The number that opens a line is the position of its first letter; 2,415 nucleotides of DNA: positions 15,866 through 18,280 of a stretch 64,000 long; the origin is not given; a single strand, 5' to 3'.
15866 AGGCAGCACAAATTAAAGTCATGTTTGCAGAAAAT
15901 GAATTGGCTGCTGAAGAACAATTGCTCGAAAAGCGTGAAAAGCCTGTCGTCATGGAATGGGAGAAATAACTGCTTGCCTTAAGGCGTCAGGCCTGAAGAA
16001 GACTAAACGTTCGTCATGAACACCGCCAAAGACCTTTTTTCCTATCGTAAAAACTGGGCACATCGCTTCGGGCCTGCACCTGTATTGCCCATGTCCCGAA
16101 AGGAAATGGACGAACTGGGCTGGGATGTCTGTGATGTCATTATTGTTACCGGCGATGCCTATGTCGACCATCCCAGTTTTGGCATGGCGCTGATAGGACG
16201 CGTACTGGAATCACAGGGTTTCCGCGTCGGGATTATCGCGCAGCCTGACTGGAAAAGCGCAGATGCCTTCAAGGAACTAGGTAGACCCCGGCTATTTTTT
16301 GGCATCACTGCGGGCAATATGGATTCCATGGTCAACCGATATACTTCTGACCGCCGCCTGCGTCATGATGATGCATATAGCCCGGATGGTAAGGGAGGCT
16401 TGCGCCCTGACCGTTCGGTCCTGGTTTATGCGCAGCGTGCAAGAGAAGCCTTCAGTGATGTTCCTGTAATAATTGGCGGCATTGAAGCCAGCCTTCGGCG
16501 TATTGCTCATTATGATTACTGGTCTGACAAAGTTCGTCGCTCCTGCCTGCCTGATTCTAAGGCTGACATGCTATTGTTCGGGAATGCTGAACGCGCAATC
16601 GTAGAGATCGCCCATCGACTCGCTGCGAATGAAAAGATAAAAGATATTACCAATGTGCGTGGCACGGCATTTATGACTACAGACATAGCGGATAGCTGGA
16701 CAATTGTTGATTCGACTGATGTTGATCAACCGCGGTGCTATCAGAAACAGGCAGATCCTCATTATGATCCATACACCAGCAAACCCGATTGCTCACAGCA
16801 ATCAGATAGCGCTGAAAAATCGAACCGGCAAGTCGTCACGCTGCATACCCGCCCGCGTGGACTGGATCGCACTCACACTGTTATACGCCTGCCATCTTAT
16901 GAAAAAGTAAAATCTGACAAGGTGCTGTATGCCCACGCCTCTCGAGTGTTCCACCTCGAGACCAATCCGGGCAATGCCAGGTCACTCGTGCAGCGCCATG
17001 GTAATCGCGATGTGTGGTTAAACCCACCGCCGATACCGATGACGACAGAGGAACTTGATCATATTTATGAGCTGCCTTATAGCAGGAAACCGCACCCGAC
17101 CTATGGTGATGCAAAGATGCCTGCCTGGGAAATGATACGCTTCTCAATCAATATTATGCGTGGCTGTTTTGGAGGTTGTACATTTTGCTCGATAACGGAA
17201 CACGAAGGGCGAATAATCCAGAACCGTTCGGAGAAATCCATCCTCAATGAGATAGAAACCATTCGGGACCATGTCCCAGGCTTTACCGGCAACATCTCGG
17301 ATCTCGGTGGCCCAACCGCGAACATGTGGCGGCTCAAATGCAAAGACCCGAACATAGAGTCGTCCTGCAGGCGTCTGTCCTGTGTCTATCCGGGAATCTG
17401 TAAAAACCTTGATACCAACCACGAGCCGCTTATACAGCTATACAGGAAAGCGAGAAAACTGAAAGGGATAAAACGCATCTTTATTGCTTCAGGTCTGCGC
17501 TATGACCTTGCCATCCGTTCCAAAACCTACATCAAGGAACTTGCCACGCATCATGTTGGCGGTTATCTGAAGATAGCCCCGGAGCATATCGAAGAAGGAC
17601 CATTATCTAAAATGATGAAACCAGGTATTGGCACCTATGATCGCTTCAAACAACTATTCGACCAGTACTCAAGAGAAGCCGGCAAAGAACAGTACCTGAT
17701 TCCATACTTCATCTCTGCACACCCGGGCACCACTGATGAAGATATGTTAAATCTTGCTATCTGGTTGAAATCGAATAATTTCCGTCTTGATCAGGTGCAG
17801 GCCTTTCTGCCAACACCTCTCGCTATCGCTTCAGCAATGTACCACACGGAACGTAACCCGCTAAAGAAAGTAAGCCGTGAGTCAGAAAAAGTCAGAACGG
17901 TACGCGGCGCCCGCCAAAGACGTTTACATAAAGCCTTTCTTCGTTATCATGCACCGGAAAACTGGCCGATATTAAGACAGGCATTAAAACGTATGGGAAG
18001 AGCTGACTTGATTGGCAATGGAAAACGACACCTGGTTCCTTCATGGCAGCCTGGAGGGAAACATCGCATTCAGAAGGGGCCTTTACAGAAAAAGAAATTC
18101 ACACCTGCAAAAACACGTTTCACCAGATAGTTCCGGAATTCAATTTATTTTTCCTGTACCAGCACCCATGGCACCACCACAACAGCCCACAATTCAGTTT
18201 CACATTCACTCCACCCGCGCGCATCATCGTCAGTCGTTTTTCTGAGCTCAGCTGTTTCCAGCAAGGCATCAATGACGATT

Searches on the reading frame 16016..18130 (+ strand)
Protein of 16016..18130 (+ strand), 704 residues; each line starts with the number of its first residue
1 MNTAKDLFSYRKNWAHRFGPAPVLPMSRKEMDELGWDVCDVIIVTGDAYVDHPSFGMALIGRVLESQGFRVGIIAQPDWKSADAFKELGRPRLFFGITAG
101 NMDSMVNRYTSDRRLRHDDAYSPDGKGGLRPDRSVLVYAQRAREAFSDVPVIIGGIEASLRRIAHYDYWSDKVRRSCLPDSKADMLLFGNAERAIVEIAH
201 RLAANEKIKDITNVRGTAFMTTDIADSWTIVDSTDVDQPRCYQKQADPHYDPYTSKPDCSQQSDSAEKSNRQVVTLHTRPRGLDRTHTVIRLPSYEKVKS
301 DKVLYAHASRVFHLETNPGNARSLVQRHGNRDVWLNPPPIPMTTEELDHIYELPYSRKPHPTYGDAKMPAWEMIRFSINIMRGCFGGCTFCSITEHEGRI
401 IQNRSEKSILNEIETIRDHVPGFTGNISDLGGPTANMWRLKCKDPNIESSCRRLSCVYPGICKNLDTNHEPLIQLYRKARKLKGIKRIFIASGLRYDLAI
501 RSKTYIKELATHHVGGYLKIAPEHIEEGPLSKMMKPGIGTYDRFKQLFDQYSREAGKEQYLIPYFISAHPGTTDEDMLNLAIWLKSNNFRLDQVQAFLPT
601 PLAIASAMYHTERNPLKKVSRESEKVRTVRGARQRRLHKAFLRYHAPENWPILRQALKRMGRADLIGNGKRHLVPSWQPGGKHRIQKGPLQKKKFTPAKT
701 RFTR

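Call 10: search_protein_families(library=ncbifam, proteins=[window:16016-18130:+], max_evalue=0.00001)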
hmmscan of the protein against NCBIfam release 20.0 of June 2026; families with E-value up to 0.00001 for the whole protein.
window:16016-18130:+ (704 aa): 3 families
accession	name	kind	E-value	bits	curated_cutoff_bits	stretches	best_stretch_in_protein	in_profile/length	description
TIGR03904.1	SAM_YgiQ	equivalog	1.2e-260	865.8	462.35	1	24-642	2-557/558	YgiQ family radical SAM protein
TIGR00089.1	TIGR00089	subfamily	2.4e-07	29.9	251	0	363-416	127-180/429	MiaB/RimO family radical SAM methylthiotransferase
TIGR04014.1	B12_SAM_MJ_0865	equivalog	3.4e-07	29.4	360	1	378-418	163-203/434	methyl-coenzyme M reductase glutamine C-methyltransferase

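Call 11: search_protein_families(library=pfam, proteins=[window:16016-18130:+], max_evalue=0.00001)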
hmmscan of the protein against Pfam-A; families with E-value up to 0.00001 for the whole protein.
window:16016-18130:+ (704 aa): 3 families
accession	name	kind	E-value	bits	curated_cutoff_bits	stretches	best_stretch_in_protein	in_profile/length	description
PF08497.15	Radical_SAM_N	-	3.5e-138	460.4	25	1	24-377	2-301/301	Radical SAM N-terminal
PF11842.13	DUF3362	-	3.3e-48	164.2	27.6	1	592-686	1-95/151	Domain of unknown function (DUF3362)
PF04055.27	Radical_SAM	-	2.7e-14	54.1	29.5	1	378-581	1-163/166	Radical SAM superfamily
